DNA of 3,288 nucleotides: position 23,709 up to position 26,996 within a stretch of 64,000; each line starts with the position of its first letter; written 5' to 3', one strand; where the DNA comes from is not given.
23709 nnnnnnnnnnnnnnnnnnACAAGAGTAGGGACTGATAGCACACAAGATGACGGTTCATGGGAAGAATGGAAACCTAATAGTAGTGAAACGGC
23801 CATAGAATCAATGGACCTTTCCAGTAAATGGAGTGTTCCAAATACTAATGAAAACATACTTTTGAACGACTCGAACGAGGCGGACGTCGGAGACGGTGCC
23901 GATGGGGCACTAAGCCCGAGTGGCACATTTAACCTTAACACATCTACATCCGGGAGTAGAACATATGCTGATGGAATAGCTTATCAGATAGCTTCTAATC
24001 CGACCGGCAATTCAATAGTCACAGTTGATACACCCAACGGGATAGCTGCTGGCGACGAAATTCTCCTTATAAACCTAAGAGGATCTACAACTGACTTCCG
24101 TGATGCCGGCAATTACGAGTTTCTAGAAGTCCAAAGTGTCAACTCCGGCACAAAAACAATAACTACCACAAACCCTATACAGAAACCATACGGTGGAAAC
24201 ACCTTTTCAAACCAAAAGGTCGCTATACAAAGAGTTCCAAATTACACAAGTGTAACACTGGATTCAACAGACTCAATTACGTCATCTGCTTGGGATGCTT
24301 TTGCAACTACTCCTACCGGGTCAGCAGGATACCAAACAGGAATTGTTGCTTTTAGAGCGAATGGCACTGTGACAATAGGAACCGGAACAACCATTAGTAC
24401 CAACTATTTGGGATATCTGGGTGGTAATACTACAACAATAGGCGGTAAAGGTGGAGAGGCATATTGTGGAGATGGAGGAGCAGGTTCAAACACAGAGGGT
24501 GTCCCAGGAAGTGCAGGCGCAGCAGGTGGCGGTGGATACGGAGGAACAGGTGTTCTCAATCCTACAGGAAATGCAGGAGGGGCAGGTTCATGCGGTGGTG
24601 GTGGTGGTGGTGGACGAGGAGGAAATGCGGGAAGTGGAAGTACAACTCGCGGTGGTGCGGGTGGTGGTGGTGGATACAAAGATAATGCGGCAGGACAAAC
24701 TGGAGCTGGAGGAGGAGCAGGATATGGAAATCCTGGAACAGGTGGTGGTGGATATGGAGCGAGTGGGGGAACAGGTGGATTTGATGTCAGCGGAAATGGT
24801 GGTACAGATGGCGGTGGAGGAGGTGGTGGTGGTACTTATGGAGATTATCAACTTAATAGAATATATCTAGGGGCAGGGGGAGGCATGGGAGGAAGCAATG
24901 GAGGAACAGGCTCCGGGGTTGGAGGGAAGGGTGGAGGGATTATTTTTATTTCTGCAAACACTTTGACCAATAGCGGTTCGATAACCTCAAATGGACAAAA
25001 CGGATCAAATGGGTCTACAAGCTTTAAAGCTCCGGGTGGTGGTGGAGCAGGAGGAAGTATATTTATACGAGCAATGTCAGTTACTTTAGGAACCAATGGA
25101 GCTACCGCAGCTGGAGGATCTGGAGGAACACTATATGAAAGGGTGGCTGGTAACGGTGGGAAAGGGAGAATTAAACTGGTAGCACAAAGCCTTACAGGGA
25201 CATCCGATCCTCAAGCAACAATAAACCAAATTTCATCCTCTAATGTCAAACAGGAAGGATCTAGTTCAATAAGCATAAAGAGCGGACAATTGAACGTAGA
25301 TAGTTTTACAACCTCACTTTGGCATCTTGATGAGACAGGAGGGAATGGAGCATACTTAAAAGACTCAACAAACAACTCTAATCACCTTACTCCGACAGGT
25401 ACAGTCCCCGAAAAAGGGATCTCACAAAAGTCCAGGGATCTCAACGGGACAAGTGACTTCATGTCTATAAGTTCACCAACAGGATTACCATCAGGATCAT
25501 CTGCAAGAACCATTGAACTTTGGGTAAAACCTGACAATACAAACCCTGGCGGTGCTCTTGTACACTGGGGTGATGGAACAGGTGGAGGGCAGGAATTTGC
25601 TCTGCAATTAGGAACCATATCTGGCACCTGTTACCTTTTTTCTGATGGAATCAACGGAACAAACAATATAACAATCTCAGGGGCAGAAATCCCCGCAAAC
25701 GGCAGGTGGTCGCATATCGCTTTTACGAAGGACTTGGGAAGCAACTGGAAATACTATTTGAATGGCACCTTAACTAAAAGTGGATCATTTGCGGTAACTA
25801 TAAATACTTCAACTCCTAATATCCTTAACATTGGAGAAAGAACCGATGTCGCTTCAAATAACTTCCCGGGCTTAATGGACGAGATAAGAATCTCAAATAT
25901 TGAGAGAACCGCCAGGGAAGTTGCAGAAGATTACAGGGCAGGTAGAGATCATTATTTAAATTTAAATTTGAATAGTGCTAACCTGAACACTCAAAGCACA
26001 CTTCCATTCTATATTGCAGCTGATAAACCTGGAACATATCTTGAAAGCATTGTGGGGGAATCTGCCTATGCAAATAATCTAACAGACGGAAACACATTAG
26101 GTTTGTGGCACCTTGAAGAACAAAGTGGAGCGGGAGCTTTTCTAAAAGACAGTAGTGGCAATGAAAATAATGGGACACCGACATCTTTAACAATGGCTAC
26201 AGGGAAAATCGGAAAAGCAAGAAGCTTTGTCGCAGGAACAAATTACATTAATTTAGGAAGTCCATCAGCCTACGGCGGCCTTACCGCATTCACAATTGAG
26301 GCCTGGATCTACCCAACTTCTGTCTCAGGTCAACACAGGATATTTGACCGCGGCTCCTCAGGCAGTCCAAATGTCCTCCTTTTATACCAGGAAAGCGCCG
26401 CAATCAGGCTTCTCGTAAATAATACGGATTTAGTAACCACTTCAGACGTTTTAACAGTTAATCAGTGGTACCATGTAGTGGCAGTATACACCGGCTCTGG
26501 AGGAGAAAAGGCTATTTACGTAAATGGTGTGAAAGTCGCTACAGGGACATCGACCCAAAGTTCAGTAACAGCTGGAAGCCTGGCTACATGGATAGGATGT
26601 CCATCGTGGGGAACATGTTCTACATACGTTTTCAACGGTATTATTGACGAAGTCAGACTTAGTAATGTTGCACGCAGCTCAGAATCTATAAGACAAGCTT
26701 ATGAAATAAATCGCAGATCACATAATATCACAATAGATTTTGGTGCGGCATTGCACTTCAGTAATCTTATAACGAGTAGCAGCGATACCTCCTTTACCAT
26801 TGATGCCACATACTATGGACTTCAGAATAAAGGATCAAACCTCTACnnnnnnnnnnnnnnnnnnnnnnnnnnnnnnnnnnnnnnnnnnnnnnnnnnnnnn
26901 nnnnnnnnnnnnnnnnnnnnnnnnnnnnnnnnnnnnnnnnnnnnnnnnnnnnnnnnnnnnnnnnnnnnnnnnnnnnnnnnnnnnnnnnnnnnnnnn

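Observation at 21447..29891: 2814-aa modular surface protein: four LamG-like modules, Gly-rich beta-helix-like tract, FN3-like repeats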

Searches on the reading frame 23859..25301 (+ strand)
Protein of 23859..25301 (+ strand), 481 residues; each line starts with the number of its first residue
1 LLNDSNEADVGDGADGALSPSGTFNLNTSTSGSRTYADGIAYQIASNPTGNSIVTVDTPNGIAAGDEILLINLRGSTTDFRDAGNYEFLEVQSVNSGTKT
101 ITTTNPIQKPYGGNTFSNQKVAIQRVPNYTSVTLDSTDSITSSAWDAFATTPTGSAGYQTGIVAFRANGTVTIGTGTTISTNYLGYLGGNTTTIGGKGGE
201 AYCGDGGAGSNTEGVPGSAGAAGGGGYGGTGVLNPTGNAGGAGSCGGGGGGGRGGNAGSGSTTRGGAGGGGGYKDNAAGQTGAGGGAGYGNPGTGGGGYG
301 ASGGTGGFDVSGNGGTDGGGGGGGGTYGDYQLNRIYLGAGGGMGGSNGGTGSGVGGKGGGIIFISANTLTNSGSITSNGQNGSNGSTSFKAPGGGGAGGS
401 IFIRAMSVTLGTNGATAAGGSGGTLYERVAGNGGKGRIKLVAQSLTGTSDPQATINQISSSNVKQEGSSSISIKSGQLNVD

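Call 30: find_homologous_proteins(query=window:23859-25301:+, max_evalue=0.00001)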
Query window:23859-25301:+ (481 aa): 92 proteins with E <= 0.00001 among 8000 candidates.
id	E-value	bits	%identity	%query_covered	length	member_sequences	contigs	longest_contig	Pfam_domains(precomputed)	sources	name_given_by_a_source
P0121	1.1e-66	244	48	40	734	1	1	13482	-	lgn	-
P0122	1.4e-64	237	47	27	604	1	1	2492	-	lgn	-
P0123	3.0e-64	236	58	42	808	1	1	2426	-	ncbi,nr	ncbi:hypothetical protein MYX75_13345, partial [Acidobacteria bacterium AH-259-A15]|nr:hypothetical 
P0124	4.8e-64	235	-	-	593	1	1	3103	-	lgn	-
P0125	1.2e-62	231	61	37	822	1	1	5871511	-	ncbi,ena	-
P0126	9.4e-61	224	47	42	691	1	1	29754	-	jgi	jgi:hypothetical protein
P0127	8.3e-58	215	60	36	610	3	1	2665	-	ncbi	ncbi:MAG: hypothetical protein WC503_07095, partial [Candidatus Shapirobacteria bacterium]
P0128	9.4e-58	214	44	19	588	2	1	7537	-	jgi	-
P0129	4.7e-55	206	-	-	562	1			-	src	-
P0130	2.8e-52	196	52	45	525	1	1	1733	PF02369.23,PF09134.17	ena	-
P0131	3.2e-50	190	59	36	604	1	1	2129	-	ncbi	-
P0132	2.1e-49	187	63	34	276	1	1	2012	-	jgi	-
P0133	1.1e-48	185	53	15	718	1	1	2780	-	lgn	-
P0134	1.5e-47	181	49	21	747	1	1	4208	-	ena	-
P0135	2.0e-46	177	51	34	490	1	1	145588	-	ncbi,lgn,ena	-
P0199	3.4e-11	61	28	38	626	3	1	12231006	-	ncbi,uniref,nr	ncbi:hypothetical protein F0U62_00330 [Cystobacter fuscus]|uniref:adventurous gliding motility prote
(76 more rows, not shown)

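Call 41: predict_structure(alignment_id=A3)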
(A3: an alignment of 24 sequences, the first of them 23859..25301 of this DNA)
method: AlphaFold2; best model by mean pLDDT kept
length: 481 residues; sequences in the alignment: 24
mean_pLDDT: 85.7   pTM: 0.89
mean pLDDT of the five models: 85.7, 78.4, 77.7, 75.9, 73.8
residues with pLDDT >= 90: 302; 70-90: 104; 50-70: 30; < 50: 45
segments of 3 or more residues with pLDDT < 50: 1-8, 208-211, 213-224, 461-474, 477-481
pLDDT, mean of each block of 10 residues (from residue 1): 43 92 95 93 96 97 96 91 95 97 96 93 97 95 94 91 96 97 95 80 69 43 48 60 86 82 86 76 93 91 92 89 91 93 81 93 97 98 85 97 94 93 91 97 93 83 44 45 47
secondary structure, 60 per line:
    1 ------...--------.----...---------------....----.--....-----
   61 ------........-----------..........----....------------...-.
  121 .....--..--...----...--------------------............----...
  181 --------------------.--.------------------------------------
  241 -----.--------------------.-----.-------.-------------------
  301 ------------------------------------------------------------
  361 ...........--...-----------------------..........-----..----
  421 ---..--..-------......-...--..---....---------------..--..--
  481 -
elements in order: E23-25 E41-44 E52-55 E67-74 E86-95 E100-103 E120-125 E132-134 E139-141 E162-173 E178-180 E361-371 E374-376 E400-409 E437-442 E444-446 E454-457

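Call 43: fold_search(model_id=the predicted structure, library=pdb)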
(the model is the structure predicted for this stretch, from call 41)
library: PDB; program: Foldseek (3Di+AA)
matches with E <= 10: 947; with E <= 0.001: 4
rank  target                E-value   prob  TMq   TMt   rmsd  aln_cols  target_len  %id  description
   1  4ru4_A                9.4e-05  1.00  0.17  0.14  11.5       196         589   17  Crystal structure of the tailspike protein gp49 from Pseudomonas phage LKA1 (released 2015-11-18)
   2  4ru4_B                1.5e-04  1.00  0.16  0.13   8.4       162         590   20  Crystal structure of the tailspike protein gp49 from Pseudomonas phage LKA1 (released 2015-11-18)
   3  4y9v_A                6.6e-04  1.00  0.17  0.14  10.8       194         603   16  Gp54 tailspike of Acinetobacter baumannii bacteriophage AP22 in complex with A. baumannii capsular saccharide (released 2017-02-01)
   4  4ru5_C                9.9e-04  1.00  0.15  0.13  10.7       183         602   14  Crystal Structure of the Pseudomonas phage phi297 tailspike gp61 (released 2015-11-18)
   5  4ru5_A                2.8e-03  1.00  0.15  0.12  11.9       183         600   15  Crystal Structure of the Pseudomonas phage phi297 tailspike gp61 (released 2015-11-18)
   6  9k4a_A                7.3e-03  0.96  0.15  0.12  11.4       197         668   10  Cryo-EM structure of depolymerase S2-4 from Klebsiella phage K64-1 (released 2026-03-25)
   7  9n71_A                1.3e-02  1.00  0.14  0.24   2.9        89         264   17  Tail tube structure of Acinetobacter baumannii phage Mystique (released 2025-03-19)
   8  7w1c_C                3.2e-02  0.72  0.15  0.12  13.3       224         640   12  Crystal structure of Klebsiella pneumoniae K1 capsule-specific polysaccharide lyase in a P1 crystal form (released 2022-05-18)
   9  4hiz_A                3.9e-02  0.97  0.13  0.10   5.4        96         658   16  Phage phi92 endosialidase (released 2014-01-15)
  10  7w1c_B                4.4e-02  0.66  0.14  0.11  13.5       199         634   16  Crystal structure of Klebsiella pneumoniae K1 capsule-specific polysaccharide lyase in a P1 crystal form (released 2022-05-18)
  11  7vul_A                5.4e-02  0.97  0.15  0.12   7.5       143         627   13  Structure of Klebsiella Phage P560 depolymerase (released 2022-11-16)
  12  7w1d_D                5.6e-02  0.60  0.15  0.12  11.4       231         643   13  Crystal structure of Klebsiella pneumoniae K1 capsule-specific polysaccharide lyase in a C2 crystal form (released 2022-05-18)
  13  9bra_5                5.9e-02  0.99  0.12  0.13   4.7        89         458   11  Intact V-ATPase State 2 and synaptophysin complex in mouse brain isolated synaptic vesicles (released 2024-06-19)
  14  7vul_B                6.6e-02  0.97  0.15  0.12   6.8       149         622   15  Structure of Klebsiella Phage P560 depolymerase (released 2022-11-16)
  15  7w1c_A                8.1e-02  0.57  0.16  0.12  13.0       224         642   12  Crystal structure of Klebsiella pneumoniae K1 capsule-specific polysaccharide lyase in a P1 crystal form (released 2022-05-18)
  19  7w1c_D                9.9e-02  0.51  0.15  0.13  13.2       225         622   12  Crystal structure of Klebsiella pneumoniae K1 capsule-specific polysaccharide lyase in a P1 crystal form (released 2022-05-18)
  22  7w1c_E                1.2e-01  0.54  0.16  0.13  12.9       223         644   11  Crystal structure of Klebsiella pneumoniae K1 capsule-specific polysaccharide lyase in a P1 crystal form (released 2022-05-18)
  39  6zqh_A                3.4e-01  0.82  0.12  0.06   5.3        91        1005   10  Yeast Uba1 in complex with ubiquitin (released 2020-11-04)
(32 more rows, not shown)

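Call 92: search_solved_structures(query=A3, max_evalue=1)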
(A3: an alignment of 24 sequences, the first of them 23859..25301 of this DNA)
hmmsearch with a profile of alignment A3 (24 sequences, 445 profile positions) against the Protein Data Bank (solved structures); distinct sequences matched with E-value up to 1: 1.
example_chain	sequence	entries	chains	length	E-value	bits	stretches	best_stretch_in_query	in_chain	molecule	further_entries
7vul_A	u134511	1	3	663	0.013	17.7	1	39-109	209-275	Non-contractile tail fiber protein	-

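Call 93: search_protein_families(library=pfam, alignment_id=A3, max_evalue=0.01)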
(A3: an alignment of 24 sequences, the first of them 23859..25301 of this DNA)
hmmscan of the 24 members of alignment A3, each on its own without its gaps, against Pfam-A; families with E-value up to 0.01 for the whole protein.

A. member 1, window:23859-25301:+ (481 aa): 0 families

B. families by the number of members that match (of 24 scanned): 1 family
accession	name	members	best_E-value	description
PF16569.11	GramPos_pilinBB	1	0.0059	Gram-positive pilin backbone subunit 2, Cna-B-like domain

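Call 97: search_protein_families(library=ncbifam, alignment_id=A3, max_evalue=0.001)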
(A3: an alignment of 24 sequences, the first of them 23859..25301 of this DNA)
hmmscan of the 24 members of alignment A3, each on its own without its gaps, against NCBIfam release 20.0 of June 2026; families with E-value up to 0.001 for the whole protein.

A. member 1, window:23859-25301:+ (481 aa): 1 family
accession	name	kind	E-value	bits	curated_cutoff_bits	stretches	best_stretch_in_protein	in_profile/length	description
NF047640.1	gliding_AgmC_N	equivalog_domain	3.9e-19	68.9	275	2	280-452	237-404/412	adventurous gliding motility protein AgmC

B. families by the number of members that match (of 24 scanned): 1 family
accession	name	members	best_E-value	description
NF047640.1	gliding_AgmC_N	23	2.3e-29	adventurous gliding motility protein AgmC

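Call 100: search_dna_similar(query=window:23859-25301:+, collection=phages, mode=protein, max_rows=12)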
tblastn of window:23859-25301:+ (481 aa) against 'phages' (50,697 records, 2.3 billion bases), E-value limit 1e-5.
No match.

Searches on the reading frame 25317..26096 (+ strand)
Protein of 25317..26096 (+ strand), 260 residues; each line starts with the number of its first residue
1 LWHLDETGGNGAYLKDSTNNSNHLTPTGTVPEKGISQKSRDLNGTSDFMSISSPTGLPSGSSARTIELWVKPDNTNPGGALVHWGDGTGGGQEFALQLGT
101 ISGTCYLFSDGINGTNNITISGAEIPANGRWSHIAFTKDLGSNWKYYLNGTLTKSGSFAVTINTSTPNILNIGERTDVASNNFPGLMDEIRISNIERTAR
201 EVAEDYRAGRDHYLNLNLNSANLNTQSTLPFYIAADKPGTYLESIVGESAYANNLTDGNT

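Call 9: search_protein_families(library=pfam, proteins=[window:25317-26096:+], max_evalue=1)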
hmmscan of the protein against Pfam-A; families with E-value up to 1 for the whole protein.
window:25317-26096:+ (260 aa): 3 families
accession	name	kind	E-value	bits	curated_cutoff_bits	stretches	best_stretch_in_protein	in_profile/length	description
PF13385.13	Laminin_G_3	-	3.7e-25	89.3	27.6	1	44-203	2-151/151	Concanavalin A-like lectin/glucanases superfamily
PF15584.11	Imm72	-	0.008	16.7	25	1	118-154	9-44/81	Immunity protein 72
PF07953.20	Toxin_R_bind_N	-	0.11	12.6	23.8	1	14-174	4-171/191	Clostridium neurotoxin, N-terminal receptor binding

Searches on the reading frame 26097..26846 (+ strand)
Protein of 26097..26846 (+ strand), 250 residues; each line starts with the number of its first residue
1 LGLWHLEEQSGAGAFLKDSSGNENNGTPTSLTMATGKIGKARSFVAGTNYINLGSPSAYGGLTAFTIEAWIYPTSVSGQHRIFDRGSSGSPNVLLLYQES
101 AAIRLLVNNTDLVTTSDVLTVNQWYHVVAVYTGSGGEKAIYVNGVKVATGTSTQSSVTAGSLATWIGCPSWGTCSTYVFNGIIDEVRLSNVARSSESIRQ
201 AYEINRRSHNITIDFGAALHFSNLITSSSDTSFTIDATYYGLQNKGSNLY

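Call 9: search_protein_families(library=pfam, proteins=[window:26097-26846:+], max_evalue=1)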
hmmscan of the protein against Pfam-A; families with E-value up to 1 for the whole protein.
window:26097-26846:+ (250 aa): 3 families
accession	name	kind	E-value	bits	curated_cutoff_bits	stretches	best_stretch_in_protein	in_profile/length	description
PF13385.13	Laminin_G_3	-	7.3e-29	101.3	27.6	1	47-198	3-150/151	Concanavalin A-like lectin/glucanases superfamily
PF00354.24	Pentaxin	-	4.3e-07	30.3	25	1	48-211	11-176/194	Pentaxin family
PF22925.3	TS_C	-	0.047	13.7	27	1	93-153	101-159/202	Trans-sialidase, C-terminal domain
